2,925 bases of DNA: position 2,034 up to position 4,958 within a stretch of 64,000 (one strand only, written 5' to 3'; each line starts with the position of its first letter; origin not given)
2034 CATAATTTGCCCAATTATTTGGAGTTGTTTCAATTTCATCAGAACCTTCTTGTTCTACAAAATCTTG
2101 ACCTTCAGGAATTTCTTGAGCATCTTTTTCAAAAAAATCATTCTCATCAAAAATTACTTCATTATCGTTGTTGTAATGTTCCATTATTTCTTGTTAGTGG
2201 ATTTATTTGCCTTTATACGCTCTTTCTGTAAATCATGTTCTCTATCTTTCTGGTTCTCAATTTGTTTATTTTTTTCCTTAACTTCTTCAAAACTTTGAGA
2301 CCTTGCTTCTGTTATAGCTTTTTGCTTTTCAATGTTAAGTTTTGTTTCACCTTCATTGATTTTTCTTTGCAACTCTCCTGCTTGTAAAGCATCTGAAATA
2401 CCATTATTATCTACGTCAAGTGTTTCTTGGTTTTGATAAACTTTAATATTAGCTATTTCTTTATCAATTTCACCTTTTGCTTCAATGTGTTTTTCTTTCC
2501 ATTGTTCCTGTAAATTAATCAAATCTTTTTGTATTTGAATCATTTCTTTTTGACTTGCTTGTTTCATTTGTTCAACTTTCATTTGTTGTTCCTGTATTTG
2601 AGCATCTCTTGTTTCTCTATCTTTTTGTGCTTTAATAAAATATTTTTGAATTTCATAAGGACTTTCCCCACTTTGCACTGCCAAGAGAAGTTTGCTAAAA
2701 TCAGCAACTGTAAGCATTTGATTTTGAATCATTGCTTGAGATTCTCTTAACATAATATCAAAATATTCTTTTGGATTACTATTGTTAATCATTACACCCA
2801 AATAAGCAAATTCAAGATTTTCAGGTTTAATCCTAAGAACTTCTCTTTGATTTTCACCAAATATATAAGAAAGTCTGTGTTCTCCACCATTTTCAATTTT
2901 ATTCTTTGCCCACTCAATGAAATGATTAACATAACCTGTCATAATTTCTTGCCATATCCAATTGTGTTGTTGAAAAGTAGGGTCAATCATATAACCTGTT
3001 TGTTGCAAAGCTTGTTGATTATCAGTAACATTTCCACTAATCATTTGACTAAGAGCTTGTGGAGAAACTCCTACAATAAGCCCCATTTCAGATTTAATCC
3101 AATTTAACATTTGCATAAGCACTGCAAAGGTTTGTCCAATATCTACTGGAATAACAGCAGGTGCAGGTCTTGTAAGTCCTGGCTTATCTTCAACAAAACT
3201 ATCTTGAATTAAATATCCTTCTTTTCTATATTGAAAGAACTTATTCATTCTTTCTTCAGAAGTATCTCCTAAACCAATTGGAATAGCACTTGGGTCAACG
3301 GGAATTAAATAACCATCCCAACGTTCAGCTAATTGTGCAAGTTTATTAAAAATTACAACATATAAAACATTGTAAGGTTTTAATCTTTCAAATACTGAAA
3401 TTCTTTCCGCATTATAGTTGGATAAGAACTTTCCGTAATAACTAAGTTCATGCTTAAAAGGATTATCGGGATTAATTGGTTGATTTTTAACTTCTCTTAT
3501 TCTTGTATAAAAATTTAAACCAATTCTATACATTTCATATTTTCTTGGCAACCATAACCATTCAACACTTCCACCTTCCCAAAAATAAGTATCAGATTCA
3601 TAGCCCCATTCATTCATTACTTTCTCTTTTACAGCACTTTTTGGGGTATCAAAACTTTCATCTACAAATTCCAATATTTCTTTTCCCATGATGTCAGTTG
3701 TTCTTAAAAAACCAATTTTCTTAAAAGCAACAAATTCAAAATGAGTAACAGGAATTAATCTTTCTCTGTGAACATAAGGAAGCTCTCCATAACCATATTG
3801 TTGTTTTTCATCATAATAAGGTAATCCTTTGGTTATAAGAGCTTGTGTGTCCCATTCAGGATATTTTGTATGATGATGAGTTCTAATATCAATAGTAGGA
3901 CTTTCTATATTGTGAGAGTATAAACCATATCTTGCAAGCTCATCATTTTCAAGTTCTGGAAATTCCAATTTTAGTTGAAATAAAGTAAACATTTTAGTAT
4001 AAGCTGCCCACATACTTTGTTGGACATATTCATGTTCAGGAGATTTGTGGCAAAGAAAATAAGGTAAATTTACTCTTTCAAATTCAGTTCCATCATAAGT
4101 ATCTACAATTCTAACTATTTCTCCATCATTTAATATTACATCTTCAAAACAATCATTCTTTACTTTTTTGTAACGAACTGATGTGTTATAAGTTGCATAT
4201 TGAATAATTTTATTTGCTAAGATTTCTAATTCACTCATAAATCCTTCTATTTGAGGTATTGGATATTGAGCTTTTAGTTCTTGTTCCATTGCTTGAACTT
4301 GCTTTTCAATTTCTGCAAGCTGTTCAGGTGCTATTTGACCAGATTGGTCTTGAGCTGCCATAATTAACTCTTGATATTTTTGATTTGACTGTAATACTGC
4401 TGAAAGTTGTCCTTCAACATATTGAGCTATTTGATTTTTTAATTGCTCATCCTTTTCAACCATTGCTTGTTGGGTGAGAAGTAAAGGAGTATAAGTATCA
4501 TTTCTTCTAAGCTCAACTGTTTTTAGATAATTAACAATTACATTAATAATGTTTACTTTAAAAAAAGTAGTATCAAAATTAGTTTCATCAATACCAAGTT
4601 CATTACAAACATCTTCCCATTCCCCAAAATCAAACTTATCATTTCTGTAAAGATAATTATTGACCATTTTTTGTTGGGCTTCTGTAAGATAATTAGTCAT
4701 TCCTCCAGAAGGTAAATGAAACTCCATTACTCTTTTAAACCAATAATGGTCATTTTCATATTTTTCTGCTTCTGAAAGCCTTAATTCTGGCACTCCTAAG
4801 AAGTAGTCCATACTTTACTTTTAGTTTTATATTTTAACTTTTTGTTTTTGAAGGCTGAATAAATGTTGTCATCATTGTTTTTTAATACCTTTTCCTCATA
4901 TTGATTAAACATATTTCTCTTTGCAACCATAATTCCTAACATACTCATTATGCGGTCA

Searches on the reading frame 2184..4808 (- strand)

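Call 48: search_protein_families(library=phrogs, proteins=[window:2184-4808:-], max_evalue=0.001)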
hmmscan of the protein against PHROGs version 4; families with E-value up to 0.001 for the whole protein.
window:2184-4808:- (874 aa): 1 family
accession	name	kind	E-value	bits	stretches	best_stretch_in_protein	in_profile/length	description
phrog_6547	-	head and packaging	5.1e-55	187.9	1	7-862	10-821/827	portal protein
